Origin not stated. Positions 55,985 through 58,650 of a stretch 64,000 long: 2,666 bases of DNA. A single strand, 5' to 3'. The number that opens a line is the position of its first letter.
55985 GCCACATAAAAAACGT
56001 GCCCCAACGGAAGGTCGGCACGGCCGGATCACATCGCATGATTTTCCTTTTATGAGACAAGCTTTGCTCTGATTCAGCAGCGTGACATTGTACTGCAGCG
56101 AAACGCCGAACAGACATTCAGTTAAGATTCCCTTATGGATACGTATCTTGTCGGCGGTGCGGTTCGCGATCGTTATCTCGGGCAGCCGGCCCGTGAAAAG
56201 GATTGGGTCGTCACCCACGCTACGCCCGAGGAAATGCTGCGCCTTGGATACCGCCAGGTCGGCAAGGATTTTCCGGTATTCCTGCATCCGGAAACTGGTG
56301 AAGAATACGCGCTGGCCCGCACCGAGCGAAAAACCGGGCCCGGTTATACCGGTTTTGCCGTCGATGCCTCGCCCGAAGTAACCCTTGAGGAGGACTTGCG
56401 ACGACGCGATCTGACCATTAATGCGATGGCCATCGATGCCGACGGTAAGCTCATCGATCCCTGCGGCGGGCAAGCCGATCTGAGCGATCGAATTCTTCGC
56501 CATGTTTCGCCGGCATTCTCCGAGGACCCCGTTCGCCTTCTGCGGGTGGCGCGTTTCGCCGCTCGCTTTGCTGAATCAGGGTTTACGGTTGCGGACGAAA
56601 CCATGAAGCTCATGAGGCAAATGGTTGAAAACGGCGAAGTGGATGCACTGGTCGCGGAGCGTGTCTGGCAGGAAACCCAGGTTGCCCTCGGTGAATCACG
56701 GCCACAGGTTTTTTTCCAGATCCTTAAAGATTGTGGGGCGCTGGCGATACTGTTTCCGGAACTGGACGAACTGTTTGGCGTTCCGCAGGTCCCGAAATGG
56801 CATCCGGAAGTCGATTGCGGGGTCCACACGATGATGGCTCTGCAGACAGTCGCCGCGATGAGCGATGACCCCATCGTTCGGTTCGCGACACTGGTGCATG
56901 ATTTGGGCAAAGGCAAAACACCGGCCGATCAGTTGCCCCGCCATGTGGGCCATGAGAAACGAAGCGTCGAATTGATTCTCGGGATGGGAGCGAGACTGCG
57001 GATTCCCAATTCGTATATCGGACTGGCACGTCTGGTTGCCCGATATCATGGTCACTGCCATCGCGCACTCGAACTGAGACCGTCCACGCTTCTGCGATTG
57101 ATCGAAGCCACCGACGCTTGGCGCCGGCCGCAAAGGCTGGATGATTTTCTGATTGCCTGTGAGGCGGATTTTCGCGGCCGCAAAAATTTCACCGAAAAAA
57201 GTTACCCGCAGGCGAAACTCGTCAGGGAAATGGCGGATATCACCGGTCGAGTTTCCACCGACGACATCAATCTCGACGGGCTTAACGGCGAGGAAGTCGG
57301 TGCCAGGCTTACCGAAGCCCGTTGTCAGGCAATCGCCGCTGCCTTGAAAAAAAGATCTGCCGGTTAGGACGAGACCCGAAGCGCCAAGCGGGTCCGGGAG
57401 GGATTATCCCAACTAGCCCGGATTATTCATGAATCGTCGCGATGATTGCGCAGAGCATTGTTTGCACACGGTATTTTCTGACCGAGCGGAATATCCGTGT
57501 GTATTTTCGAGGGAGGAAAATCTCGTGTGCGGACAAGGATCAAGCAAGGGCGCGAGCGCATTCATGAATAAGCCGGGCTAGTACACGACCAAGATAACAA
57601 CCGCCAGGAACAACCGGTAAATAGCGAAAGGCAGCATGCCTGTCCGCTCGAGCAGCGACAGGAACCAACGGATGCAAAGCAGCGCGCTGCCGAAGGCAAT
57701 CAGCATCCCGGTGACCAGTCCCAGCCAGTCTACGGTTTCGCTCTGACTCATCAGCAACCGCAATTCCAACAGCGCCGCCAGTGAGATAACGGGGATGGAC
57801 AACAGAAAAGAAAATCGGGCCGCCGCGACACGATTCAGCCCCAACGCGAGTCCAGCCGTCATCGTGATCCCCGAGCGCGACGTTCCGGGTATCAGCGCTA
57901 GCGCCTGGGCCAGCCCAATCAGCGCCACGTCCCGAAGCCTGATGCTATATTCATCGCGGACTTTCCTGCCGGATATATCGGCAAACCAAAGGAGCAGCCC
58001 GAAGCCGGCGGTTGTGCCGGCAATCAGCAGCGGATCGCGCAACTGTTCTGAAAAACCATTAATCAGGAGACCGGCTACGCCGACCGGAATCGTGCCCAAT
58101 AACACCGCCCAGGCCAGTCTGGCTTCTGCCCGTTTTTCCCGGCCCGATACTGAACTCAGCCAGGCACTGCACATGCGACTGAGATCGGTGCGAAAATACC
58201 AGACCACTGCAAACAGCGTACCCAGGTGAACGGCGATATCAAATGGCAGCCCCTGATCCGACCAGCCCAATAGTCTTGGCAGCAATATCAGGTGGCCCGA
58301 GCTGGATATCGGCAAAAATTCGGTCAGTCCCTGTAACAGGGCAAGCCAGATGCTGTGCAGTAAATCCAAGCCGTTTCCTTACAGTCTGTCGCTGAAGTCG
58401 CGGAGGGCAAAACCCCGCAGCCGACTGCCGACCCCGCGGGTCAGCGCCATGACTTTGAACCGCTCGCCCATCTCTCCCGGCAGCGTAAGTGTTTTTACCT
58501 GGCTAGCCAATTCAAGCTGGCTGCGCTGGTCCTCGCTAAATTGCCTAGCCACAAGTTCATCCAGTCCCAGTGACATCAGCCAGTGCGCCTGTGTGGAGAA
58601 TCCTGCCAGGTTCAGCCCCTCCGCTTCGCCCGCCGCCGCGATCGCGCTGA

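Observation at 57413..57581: MITE-like palindromic element inserted at the CTAG of the uppP stop codon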

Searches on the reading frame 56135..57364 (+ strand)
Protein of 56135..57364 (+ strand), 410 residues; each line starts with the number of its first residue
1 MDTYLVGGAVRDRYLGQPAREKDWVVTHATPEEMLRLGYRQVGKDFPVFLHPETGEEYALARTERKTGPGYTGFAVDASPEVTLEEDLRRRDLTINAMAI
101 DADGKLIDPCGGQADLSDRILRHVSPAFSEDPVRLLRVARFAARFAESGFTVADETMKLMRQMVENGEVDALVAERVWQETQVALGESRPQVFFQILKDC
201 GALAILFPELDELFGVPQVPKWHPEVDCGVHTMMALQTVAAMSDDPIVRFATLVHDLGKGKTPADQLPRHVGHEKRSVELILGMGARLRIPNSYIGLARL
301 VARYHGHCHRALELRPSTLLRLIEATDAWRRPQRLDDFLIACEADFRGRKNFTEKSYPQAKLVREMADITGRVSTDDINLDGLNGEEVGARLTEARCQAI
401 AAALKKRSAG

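Call 62: search_protein_families(library=pfam, proteins=[window:56135-57364:+], max_evalue=0.001)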
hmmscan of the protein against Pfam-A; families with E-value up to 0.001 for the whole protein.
window:56135-57364:+ (410 aa): 3 families
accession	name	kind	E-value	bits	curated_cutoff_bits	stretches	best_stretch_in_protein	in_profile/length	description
PF01743.26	PolyA_pol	-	3.9e-20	72.9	23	1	3-122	1-126/126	Poly A polymerase head domain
PF12627.12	PolyA_pol_RNAbd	-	9.7e-10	38.5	22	1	149-212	1-62/64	Probable RNA and SrmB- binding site of polymerase A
PF01966.28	HD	-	2.2e-05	25.2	22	1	231-327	4-111/116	HD domain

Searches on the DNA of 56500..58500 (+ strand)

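Call 7: search_rna_families(source=window, start=56500, end=58500, threshold=evalue, max_evalue=1)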
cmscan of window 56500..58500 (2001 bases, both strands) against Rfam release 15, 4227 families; matches with E-value up to 1: 1.
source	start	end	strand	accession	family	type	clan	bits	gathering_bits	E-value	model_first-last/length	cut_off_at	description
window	56517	56573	+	RF02136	HTT-AS1_3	Gene; lncRNA;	-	20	70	0.55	1-60/60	no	HTT antisense RNA 1 conserved region 3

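Call 41: search_dna_similar(query=window:57413-57581:+, collection=plasmids, mode=distant, max_evalue=1, max_rows=30)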
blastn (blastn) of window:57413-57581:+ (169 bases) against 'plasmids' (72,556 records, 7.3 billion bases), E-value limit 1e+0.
No match.

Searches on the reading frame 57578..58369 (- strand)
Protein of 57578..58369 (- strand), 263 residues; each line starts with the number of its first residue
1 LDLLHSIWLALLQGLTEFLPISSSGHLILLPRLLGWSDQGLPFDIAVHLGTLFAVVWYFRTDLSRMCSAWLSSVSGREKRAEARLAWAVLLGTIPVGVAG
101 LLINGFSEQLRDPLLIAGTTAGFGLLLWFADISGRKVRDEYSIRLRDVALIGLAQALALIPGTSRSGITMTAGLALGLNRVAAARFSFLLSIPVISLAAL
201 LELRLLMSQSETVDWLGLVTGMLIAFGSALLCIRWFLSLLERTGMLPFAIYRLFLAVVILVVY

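Call 9: find_related_loci(query=window:57581-58369:-, collection=genome_contigs, flank=3000)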
Query window:57581-58369:- (263 aa) in genome_contigs; peptide patterns used: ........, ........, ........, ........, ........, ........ (x = any residue, [..] = any of these).
125 stretches matched a pattern; 26 encode a relative of the query (tblastn E <= 1e-3); 26 distinct loci.
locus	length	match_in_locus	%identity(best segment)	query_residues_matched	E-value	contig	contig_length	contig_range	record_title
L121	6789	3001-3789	70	1-263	8e-113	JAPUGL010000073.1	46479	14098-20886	MAG: Gammaproteobacteria bacterium isolate A5-S04_220 A5-S04_220_cg73, whole genome shotgun sequence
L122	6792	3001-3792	61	1-263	3e-100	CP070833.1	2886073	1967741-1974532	MAG: Gammaproteobacteria bacterium isolate bin107 chromosome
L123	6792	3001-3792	62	1-263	2e-98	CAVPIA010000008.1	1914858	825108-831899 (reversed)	MAG: uncultured Gammaproteobacteria bacterium isolate MFD09964.bin.1.93 genome assembly, contig: contig_9033, whole geno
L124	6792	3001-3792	61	1-263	1e-97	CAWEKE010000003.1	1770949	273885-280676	MAG: uncultured Gammaproteobacteria bacterium isolate MFD09779.bin.1.375 genome assembly, contig: contig_14646, whole ge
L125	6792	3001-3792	62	1-263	1e-96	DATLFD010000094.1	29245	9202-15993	MAG TPA_asm: Gammaproteobacteria bacterium isolate SMAG_U14393 k141_2339411, whole genome shotgun sequence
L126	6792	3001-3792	60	1-263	2e-96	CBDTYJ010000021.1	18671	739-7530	MAG TPA_asm: uncultured Gammaproteobacteria bacterium isolate ERR2431959_maxbin2_4 genome assembly, contig: ERZ23878264.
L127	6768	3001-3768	62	1-252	1e-95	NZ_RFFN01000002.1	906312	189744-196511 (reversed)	Pseudomonas songnenensis strain NEAU-ST5-5 P5_2, whole genome shotgun sequence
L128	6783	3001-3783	60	1-260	1e-94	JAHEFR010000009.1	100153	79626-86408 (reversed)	MAG: Gammaproteobacteria bacterium isolate Ww342 NODE_158_length_100153_cov_4.954754, whole genome shotgun sequence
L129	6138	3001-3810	54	1-263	4e-92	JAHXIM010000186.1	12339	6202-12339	MAG: gamma proteobacterium symbiont of Lucinoma myriamae isolate L132_T1 c_000000000031, whole genome shotgun sequence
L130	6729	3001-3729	59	14-255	6e-87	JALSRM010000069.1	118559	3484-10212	MAG: Gammaproteobacteria bacterium isolate 356-308_metabat1_scaf2bin.068 356-308_scaffold_67_c1, whole genome shotgun se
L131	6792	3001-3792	60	1-263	6e-86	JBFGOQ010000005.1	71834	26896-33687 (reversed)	MAG: Gammaproteobacteria bacterium isolate Mix_sand04.2021.02.D.21 k141_1798940_length_71834_cov_10.9969, whole genome s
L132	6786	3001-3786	55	1-260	2e-85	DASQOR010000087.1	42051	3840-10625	MAG TPA_asm: Steroidobacteraceae bacterium isolate SMAG_U10808 k141_719687, whole genome shotgun sequence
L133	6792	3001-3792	59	1-263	6e-85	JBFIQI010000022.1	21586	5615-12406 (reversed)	MAG: Gammaproteobacteria bacterium isolate Mix_sand12.2021.10.Z.8 k141_1801761_length_21586_cov_12.1820, whole genome sh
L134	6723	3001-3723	59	13-252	2e-80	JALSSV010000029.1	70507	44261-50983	MAG: Chromatiales bacterium isolate 356-308_metabat2_scaf2bin.072 356-308_scaffold_183_c1, whole genome shotgun sequence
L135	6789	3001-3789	53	1-262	3e-80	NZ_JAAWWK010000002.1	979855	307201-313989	Spongiibacter thalassae strain KMU-166 contig2, whole genome shotgun sequence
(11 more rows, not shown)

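Call 47: find_encoding_contigs(protein=window:57578-58369:-, flank=3000, max_places=6)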
Protein window:57578-58369:- (263 aa): 3 contigs read that carry it; 2 places shown.
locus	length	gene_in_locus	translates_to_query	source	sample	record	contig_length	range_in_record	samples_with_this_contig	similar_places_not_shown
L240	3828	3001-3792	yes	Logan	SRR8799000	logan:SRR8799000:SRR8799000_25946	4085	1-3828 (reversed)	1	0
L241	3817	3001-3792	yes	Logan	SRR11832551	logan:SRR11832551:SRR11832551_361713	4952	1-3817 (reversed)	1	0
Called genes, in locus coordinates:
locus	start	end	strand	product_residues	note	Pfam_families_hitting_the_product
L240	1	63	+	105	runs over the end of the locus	?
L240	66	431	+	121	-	PF02152:FolB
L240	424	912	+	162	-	PF01288:HPPK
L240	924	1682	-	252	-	PF23441:SDR (weak), PF00106:adh_short, PF08643:DUF1776 (faint), PF08659:KR (weak), PF13561:adh_short_C2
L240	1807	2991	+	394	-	PF02636:Methyltransf_28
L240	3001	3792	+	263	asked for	PF02673:BacA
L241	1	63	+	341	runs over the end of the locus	PF00814:TsaD, PF22521:HypF_C_2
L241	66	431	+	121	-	PF02152:FolB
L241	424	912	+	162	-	PF01288:HPPK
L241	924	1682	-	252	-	PF23441:SDR (weak), PF00106:adh_short, PF08643:DUF1776 (faint), PF08659:KR, PF13561:adh_short_C2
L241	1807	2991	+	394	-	PF02636:Methyltransf_28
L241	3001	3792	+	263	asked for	PF02673:BacA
